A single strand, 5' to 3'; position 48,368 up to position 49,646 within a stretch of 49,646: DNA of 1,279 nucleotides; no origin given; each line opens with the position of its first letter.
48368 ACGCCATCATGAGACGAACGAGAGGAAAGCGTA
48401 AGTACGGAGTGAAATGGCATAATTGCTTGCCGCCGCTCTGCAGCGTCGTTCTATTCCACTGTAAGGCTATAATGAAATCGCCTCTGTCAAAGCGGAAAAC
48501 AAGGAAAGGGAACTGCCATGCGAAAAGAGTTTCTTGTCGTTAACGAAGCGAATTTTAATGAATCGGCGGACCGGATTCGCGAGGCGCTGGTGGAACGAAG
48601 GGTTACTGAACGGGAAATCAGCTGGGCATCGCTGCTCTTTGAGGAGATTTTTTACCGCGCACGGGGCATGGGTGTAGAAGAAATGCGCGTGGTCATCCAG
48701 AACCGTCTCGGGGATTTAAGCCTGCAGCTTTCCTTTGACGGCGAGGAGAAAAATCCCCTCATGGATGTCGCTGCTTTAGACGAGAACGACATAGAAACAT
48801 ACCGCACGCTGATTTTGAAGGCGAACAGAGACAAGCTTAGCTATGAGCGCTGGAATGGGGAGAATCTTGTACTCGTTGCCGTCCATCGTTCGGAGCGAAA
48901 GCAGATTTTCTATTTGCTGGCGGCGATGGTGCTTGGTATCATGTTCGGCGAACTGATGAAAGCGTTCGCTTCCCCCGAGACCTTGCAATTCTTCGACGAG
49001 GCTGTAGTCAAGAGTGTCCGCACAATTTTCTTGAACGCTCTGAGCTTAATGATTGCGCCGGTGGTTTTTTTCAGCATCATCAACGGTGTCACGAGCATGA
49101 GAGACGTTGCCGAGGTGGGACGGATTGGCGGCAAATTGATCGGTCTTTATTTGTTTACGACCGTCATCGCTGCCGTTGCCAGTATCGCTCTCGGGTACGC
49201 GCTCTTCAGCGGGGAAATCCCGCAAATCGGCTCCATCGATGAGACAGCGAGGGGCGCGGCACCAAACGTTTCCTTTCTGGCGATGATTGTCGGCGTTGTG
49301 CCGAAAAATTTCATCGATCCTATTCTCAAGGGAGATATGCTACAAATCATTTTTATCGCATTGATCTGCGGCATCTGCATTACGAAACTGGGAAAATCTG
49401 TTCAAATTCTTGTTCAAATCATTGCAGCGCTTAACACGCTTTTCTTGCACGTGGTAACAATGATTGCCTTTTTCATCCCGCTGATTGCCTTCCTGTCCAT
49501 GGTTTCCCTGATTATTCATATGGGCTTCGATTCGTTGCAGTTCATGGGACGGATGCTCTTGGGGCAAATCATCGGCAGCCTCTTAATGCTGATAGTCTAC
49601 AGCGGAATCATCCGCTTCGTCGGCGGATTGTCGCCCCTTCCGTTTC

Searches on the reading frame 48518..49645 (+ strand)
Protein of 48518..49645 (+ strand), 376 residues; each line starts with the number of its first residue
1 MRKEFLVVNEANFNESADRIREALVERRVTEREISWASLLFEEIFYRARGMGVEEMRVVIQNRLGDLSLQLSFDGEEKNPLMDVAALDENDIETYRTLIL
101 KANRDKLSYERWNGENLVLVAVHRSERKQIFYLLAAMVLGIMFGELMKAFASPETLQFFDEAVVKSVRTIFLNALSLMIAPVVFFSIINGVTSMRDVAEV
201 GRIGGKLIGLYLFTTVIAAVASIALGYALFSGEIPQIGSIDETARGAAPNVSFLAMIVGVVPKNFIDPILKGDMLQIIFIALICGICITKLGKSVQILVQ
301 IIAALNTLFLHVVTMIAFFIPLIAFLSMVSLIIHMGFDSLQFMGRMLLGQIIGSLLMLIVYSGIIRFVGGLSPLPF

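Call 55: search_protein_families(library=ncbifam, proteins=[window:48518-49645:+], max_evalue=0.1)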
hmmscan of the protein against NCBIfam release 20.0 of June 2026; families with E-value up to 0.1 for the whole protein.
window:48518-49645:+ (376 aa): 3 families
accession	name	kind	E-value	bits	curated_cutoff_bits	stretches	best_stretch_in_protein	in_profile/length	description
NF002461.0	PRK01663.1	subfamily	1.2e-23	83.8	513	1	128-372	8-248/428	C4-dicarboxylate transporter DctA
NF009587.0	PRK13027.1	subfamily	8.2e-17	61.1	570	1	129-372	9-249/442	C4-dicarboxylate transporter DctA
NF008440.0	PRK11283.1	equivalog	4.4e-16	58.7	638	1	132-368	11-255/437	glutamate/aspartate:proton symporter GltP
